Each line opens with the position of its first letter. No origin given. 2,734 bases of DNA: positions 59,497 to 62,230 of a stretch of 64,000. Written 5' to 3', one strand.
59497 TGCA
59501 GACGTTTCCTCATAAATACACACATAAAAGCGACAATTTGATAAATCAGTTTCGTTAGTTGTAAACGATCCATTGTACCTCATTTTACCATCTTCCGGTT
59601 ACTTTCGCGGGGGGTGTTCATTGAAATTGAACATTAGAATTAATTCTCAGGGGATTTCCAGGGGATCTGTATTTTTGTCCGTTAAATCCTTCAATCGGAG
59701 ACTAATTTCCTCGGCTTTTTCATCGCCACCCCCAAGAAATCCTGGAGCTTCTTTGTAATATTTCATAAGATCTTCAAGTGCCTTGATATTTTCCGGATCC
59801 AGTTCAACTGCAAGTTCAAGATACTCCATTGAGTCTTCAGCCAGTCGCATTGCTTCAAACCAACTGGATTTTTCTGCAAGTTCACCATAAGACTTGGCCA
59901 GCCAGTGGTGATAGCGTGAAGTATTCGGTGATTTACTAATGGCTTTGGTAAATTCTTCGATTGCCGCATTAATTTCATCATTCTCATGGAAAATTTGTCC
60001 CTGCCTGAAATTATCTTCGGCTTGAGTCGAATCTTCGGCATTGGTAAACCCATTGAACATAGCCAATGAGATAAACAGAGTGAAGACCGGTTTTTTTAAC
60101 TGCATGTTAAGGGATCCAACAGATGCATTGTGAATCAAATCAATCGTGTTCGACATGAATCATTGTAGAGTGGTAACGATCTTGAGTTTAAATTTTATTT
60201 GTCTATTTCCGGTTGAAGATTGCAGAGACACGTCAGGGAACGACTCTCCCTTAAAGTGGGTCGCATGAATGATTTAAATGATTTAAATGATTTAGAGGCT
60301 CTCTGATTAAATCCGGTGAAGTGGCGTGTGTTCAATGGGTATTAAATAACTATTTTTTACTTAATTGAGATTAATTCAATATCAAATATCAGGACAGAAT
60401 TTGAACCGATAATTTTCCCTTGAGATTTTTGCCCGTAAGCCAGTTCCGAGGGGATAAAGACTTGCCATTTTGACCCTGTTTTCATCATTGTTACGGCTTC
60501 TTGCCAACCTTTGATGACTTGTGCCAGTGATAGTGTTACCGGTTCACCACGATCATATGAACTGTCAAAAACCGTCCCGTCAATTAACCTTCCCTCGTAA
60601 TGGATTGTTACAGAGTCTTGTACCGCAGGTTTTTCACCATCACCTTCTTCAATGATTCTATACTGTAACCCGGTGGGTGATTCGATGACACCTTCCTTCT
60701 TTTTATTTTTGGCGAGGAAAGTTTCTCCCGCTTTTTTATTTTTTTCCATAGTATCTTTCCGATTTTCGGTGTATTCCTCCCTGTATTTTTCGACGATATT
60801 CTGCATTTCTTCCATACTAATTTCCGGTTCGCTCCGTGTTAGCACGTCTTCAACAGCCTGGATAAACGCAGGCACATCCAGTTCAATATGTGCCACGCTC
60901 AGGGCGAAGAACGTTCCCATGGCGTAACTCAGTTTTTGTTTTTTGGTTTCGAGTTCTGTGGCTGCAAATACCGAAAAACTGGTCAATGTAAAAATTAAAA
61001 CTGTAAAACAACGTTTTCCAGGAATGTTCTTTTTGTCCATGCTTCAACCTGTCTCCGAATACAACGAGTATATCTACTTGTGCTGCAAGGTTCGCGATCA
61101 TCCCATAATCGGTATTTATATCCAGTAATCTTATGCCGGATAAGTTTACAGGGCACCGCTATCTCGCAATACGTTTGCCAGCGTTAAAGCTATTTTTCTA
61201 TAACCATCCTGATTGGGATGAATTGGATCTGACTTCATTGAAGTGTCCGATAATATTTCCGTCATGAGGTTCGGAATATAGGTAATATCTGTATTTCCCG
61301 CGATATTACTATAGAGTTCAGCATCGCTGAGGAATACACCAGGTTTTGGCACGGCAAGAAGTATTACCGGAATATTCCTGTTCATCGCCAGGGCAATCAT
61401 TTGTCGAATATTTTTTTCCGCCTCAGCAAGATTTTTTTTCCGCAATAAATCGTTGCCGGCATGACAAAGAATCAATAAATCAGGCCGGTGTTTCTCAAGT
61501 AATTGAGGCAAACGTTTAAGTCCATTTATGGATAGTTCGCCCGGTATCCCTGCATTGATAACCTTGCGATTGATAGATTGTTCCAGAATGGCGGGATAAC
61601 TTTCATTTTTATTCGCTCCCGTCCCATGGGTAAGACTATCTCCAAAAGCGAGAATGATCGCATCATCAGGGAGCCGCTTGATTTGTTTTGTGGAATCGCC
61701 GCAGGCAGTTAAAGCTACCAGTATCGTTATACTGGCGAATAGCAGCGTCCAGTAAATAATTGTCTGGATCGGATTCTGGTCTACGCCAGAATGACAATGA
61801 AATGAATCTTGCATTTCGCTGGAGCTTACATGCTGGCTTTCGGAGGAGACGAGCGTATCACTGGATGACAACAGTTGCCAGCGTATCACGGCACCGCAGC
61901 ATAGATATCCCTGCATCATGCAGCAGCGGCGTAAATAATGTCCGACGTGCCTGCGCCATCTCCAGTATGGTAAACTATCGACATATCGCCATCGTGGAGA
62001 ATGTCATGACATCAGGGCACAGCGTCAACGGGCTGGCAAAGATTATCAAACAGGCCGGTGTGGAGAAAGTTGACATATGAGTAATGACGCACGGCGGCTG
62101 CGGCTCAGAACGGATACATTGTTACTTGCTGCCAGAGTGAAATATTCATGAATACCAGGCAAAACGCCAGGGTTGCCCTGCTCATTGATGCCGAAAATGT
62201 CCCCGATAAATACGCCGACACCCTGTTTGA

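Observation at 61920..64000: Compositional shift to a likely defence island: comF-like fragment, NYN-LOTUS protein, then type I R-M hsdR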

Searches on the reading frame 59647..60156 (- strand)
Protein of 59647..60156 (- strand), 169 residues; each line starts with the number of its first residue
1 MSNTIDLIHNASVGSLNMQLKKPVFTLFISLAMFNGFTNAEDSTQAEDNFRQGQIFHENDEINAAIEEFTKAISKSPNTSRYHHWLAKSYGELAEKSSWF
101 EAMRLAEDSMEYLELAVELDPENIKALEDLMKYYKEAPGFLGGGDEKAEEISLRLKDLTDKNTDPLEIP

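Call 6: search_protein_families(library=pfam, proteins=[window:59647-60156:-], max_evalue=0.1)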
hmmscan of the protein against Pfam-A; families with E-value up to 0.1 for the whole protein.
window:59647-60156:- (169 aa): 9 families
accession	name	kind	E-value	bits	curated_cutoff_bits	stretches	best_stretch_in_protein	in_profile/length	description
PF13414.12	TPR_11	-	4.2e-07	30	26.8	1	53-92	1-40/42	TPR repeat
PF13181.12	TPR_8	-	2.6e-06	27.6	25.7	0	50-77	5-32/34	Tetratricopeptide repeat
PF07719.23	TPR_2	-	5.2e-05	23.5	27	1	47-78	2-33/34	Tetratricopeptide repeat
PF00515.34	TPR_1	-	0.00043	20.4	27.8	0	50-78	5-33/34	Tetratricopeptide repeat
PF13428.12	TPR_14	-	0.00056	20.8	23.5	0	53-88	8-43/44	Tetratricopeptide repeat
PF13431.12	TPR_17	-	0.00065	20.2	24.4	0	69-93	2-26/34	Tetratricopeptide repeat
PF09195.17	Endonuc-BglII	-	0.017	15.3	26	1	55-115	10-70/163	Restriction endonuclease BglII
PF13371.12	TPR_9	-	0.073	13.5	35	0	45-78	28-61/73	Tetratricopeptide repeat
PF24575.1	TPR_Slam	-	0.087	13.7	35.2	0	50-88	51-89/104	Surface lipoprotein assembly modifier, N-terminal TPR repeats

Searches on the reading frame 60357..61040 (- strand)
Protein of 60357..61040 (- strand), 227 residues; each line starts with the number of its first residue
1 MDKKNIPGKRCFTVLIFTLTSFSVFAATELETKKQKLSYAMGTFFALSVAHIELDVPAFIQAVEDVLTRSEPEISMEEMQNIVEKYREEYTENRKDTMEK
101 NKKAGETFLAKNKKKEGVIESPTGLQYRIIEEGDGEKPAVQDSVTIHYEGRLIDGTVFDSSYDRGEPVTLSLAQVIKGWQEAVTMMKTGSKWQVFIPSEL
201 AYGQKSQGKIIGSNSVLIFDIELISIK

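Call 6: search_protein_families(library=pfam, proteins=[window:60357-61040:-], max_evalue=0.1)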
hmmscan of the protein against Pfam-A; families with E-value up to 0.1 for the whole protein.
window:60357-61040:- (227 aa): 2 families
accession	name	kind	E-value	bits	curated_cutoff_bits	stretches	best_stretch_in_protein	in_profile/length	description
PF00254.34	FKBP_C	-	4.5e-30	104.3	21.1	1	136-224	3-94/94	FKBP-type peptidyl-prolyl cis-trans isomerase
PF01346.23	FKBP_N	-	7e-24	84.9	22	1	34-129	1-97/97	Domain amino terminal to FKBP-type peptidyl-prolyl isomerase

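Call 14: find_encoding_contigs(protein=window:60357-61040:-, flank=10000, max_places=4)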
Protein window:60357-61040:- (227 aa): no gene with exactly this product is on record in the collection.

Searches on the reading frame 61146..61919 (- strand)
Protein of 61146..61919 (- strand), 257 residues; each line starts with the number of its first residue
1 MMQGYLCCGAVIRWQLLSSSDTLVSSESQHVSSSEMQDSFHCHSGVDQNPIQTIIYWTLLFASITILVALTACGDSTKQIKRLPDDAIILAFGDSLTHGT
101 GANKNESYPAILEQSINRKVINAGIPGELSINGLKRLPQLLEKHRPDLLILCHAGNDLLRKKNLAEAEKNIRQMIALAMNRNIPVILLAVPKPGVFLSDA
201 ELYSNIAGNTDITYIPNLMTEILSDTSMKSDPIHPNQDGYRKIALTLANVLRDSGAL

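Call 6: search_protein_families(library=pfam, proteins=[window:61146-61919:-], max_evalue=0.1)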
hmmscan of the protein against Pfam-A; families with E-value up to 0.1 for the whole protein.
window:61146-61919:- (257 aa): 5 families
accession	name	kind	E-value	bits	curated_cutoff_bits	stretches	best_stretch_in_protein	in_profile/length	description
PF13472.12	Lipase_GDSL_2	-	9.3e-22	78.8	32.9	1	91-241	1-177/178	GDSL-like Lipase/Acylhydrolase family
PF00657.28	Lipase_GDSL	-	1.2e-12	48.9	23.6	1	89-176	1-108/208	GDSL-like Lipase/Acylhydrolase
PF25182.1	NonGDSL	-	0.00055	19.7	80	1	89-189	30-138/220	Non-GDSL lipase-like family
PF14606.12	Lipase_GDSL_3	-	0.0037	18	27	1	89-132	4-48/178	GDSL-like Lipase/Acylhydrolase family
PF04311.20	DUF459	-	0.0052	16.6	27.2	0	89-160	2-74/197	Protein of unknown function (DUF459)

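Call 12: search_protein_families(library=ncbifam, proteins=[window:61146-61919:-], max_evalue=1)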
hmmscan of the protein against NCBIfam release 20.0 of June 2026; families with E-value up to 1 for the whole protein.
window:61146-61919:- (257 aa): 5 families
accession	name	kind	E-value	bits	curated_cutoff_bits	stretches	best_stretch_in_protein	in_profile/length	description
NF007819.1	PRK10528.1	equivalog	9.8e-21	74.4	270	1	88-251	30-204/210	multifunctional acyl-CoA thioesterase I/protease I/lysophospholipase L1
NF042968.1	AcxylEst_AxeA1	equivalog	0.0011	17.4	700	1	81-244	268-456/459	acetylxylan esterase AxeA1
NF004461.0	PRK05787.2-4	equivalog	0.043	13.4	187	1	76-111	52-87/191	cobalt-precorrin-7 (C(5))-methyltransferase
NF040816.1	Fbpase1_Arch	equivalog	0.044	13.2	430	1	84-156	18-87/271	class I fructose-bisphosphate aldolase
NF033451.1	BREX_2_MTaseX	equivalog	0.069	10.8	400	1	36-107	262-326/1185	BREX-2 system adenine-specific DNA-methyltransferase PglX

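Call 23: find_homologous_proteins(query=window:61146-61919:-, max_evalue=1e-20)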
Query window:61146-61919:- (257 aa): 6051 proteins with E <= 1e-20 among 7488 candidates; the best 120 are listed.
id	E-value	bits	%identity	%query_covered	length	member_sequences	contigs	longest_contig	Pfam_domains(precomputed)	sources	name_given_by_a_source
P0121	3.9e-165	565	100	100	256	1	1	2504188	PF13472.13,PF00657.29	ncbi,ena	-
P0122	6.7e-110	384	77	86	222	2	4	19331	PF13472.13,PF00657.29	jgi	jgi:acyl-CoA thioesterase I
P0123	2.3e-99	350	82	75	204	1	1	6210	PF13472.13,PF00657.29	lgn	-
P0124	2.1e-98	347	81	75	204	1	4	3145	PF13472.13,PF00657.29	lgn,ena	-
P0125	1.6e-95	337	80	75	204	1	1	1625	PF13472.13,PF00657.29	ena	-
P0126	7.7e-94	332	77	75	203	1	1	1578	PF13472.13,PF00657.29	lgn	-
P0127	1.8e-91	324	76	73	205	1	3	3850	PF13472.13,PF00657.29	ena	-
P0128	3.4e-91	323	78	71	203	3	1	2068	PF13472.13,PF00657.29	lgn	-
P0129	2.3e-89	317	74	73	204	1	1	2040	PF13472.13,PF00657.29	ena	-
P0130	6.4e-89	316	75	73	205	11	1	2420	PF13472.13,PF00657.29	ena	-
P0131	7.6e-89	315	70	81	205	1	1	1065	PF13472.13,PF00657.29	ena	-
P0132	8.7e-89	315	70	80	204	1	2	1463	PF13472.13,PF00657.29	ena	-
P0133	1.6e-88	314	69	81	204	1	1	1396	PF13472.13,PF00657.29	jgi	-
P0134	1.7e-88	314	69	81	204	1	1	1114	PF13472.13,PF00657.29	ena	-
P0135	3.8e-88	313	75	73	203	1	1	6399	PF13472.13,PF00657.29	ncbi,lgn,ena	-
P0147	2.2e-87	311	70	79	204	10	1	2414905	PF13472.13,PF00657.29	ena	-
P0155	6.9e-87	309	74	73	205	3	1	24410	PF13472.13,PF00657.29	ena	-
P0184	6.0e-85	303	72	72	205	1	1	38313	PF13472.13,PF00657.29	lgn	-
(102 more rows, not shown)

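Call 24: find_encoding_contigs(protein=P0122, flank=10000, max_places=4)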
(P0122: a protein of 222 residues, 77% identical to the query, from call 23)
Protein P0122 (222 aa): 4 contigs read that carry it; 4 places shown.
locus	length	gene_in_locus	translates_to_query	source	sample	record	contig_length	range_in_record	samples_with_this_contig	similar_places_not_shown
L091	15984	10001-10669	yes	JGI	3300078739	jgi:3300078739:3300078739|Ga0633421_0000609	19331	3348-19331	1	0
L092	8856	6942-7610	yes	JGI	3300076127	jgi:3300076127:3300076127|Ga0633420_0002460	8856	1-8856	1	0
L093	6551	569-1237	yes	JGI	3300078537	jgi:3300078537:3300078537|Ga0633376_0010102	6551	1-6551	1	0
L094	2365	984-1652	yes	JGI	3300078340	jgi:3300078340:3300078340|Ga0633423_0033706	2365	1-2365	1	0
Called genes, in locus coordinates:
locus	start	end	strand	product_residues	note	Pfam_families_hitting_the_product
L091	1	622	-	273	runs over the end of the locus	PF01148:CTP_transf_1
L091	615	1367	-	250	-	PF01255:Prenyltransf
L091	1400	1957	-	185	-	PF01765:RRF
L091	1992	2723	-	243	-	PF00696:AA_kinase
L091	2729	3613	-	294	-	PF00889:EF_TS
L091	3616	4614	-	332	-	PF00318:Ribosomal_S2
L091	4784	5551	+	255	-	PF00557:Peptidase_M24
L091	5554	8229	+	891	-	PF01909:NTP_transf_2 (weak), PF08335:GlnD_UR_UTase, PF27444:GlnD_3rd, PF01966:HD, PF27446:GlnD_5th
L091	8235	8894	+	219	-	PF02976:MutH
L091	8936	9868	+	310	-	PF01207:Dus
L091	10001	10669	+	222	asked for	PF00657:Lipase_GDSL, PF13472:Lipase_GDSL_2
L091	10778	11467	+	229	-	PF01346:FKBP_N, PF00254:FKBP_C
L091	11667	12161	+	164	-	PF13414:TPR_11 (faint)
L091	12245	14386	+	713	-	PF17804:TSP_NTD, PF00595:PDZ, PF03572:Peptidase_S41, PF11818:DUF3340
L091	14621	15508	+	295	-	PF00180:Iso_dh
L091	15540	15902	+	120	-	PF00850:Hist_deacetyl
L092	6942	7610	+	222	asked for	PF00657:Lipase_GDSL, PF13472:Lipase_GDSL_2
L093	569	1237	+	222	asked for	PF00657:Lipase_GDSL, PF13472:Lipase_GDSL_2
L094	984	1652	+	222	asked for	PF00657:Lipase_GDSL, PF13472:Lipase_GDSL_2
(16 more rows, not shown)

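Call 25: find_encoding_contigs(protein=P0147, flank=10000, max_places=3)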
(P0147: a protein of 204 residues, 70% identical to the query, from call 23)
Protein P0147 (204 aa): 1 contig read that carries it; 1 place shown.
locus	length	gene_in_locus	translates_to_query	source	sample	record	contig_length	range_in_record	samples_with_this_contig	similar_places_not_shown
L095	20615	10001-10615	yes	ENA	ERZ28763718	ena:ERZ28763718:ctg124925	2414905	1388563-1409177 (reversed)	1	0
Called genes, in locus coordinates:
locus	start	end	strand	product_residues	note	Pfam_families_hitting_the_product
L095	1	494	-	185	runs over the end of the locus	PF01765:RRF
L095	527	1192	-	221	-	PF00696:AA_kinase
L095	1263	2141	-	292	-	PF00889:EF_TS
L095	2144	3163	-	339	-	PF00318:Ribosomal_S2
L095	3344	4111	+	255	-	PF00557:Peptidase_M24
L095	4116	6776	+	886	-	PF08335:GlnD_UR_UTase, PF27444:GlnD_3rd, PF01966:HD, PF27446:GlnD_5th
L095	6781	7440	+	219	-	PF02976:MutH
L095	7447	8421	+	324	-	PF01207:Dus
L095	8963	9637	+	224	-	PF13847:Methyltransf_31 (weak), PF08242:Methyltransf_12, PF13649:Methyltransf_25 (weak)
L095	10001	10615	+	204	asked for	PF00657:Lipase_GDSL, PF13472:Lipase_GDSL_2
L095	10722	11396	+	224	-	PF01346:FKBP_N, PF00254:FKBP_C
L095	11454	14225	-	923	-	PF00989:PAS, PF08448:PAS_4 (faint), PF13426:PAS_9, PF00989:PAS, PF08447:PAS_3, PF13426:PAS_9, PF00990:GGDEF, PF00563:EAL, +1 more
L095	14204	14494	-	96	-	-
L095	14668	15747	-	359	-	-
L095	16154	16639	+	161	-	PF13431:TPR_17 (faint), PF21033:RMD1-3 (weak), PF00515:TPR_1 (faint), PF07719:TPR_2 (faint), PF13181:TPR_8 (faint), PF13414:TPR_11 (weak), PF13428:TPR_14 (faint)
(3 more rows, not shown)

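Call 63: find_encoding_contigs(protein=P0184, flank=6000, max_places=3)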
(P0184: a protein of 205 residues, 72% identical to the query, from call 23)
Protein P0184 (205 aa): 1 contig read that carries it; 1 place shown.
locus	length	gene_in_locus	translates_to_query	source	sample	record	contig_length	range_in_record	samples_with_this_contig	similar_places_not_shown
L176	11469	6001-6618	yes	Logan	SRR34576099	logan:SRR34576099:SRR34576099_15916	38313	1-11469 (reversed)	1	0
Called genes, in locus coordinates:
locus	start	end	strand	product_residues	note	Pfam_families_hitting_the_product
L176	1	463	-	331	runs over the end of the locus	PF00318:Ribosomal_S2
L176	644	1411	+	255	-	PF00557:Peptidase_M24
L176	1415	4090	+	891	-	PF01909:NTP_transf_2 (weak), PF08335:GlnD_UR_UTase, PF27444:GlnD_3rd, PF01966:HD, PF26956:ACT_ACR_D1 (faint), PF27446:GlnD_5th, PF01842:ACT (faint)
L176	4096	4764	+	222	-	PF15515:MvaI_BcnI (weak), PF02976:MutH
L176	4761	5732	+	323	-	PF01207:Dus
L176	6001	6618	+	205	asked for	PF00657:Lipase_GDSL, PF13472:Lipase_GDSL_2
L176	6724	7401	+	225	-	PF01346:FKBP_N, PF00254:FKBP_C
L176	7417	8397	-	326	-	PF00561:Abhydrolase_1, PF12146:Hydrolase_4, PF12697:Abhydrolase_6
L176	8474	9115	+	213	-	PF21033:RMD1-3 (weak), PF07719:TPR_2 (faint), PF13181:TPR_8 (faint), PF13428:TPR_14 (faint), PF13431:TPR_17 (faint), PF13414:TPR_11, PF14559:TPR_19 (faint)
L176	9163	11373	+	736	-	PF17804:TSP_NTD, PF00595:PDZ, PF03572:Peptidase_S41, PF11818:DUF3340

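Call 64: find_encoding_contigs(protein=P0155, flank=6000, max_places=3)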
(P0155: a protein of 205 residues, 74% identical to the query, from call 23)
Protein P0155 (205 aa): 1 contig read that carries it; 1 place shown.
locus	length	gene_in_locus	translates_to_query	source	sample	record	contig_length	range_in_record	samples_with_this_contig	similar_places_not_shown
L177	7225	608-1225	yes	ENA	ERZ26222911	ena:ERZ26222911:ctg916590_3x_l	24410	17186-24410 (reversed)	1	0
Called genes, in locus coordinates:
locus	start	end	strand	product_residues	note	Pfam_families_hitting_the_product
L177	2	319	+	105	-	?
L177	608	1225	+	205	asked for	PF00657:Lipase_GDSL, PF13472:Lipase_GDSL_2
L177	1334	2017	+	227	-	PF01346:FKBP_N, PF00254:FKBP_C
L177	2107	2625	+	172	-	PF13414:TPR_11 (faint)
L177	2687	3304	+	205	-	PF17804:TSP_NTD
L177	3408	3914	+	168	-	PF00595:PDZ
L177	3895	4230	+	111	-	PF03572:Peptidase_S41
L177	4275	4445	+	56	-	PF11818:DUF3340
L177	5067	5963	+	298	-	PF00180:Iso_dh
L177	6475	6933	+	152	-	PF00850:Hist_deacetyl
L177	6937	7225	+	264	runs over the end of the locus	PF00919:UPF0004, PF04055:Radical_SAM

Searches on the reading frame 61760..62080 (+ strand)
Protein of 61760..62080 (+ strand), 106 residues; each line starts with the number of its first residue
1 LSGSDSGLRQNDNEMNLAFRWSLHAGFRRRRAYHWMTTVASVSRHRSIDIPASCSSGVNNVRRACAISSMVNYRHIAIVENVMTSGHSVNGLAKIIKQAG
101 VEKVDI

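Call 6: search_protein_families(library=pfam, proteins=[window:61760-62080:+], max_evalue=0.1)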
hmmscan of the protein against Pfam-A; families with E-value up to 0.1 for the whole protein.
window:61760-62080:+ (106 aa): 2 families
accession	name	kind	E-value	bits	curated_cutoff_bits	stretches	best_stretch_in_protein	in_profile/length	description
PF00156.33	Pribosyltran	-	0.018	14.8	26.3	1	56-105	79-119/158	Phosphoribosyl transferase domain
PF22616.2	HMD_N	-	0.022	14.6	27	1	54-97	15-58/239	HMD N-terminal domain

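Call 7: search_protein_families(library=padloc, proteins=[window:61760-62080:+], max_evalue=0.1)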
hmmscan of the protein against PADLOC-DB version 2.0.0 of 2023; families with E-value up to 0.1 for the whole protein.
window:61760-62080:+ (106 aa): 1 family
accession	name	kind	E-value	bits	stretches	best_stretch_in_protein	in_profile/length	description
PDLC03962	ShosT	-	0.024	12.5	1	72-104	170-203/237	-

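Call 12: search_protein_families(library=ncbifam, proteins=[window:61760-62080:+], max_evalue=1)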
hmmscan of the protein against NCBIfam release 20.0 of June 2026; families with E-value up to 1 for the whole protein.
window:61760-62080:+ (106 aa): 7 families
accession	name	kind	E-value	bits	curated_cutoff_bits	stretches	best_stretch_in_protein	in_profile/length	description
NF008616.0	PRK11595.1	equivalog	1.3e-05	24.8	304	1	53-106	167-220/227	DNA utilization protein GntX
TIGR00201.1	comF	subfamily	7.1e-05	22.8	233.55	1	66-105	144-184/190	ComF family protein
NF005592.0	PRK07322.1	subfamily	0.0032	16.9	143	1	70-102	117-149/180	adenine phosphoribosyltransferase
TIGR01367.1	pyrE_Therm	equivalog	0.0079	15.8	150.25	1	57-104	92-136/187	orotate phosphoribosyltransferase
TIGR00336.1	pyrE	equivalog_domain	0.0082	15.9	106.8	1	73-102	108-137/173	orotate phosphoribosyltransferase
NF002620.0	PRK02277.1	subfamily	0.012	15.3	115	1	69-103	137-171/201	orotate phosphoribosyltransferase-like protein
TIGR01723.1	hmd_TIGR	equivalog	0.04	13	341.45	1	54-94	15-55/340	5,10-methenyltetrahydromethanopterin hydrogenase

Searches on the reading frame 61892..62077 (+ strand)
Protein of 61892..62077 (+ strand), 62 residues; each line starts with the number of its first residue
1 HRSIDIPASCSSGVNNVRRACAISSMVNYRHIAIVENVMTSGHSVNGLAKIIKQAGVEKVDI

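Call 46: find_homologous_proteins(query=window:61892-62077:+, max_evalue=10)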
Query seq(62 aa): no candidate shares three 5-residue words with the query. No homologue found.
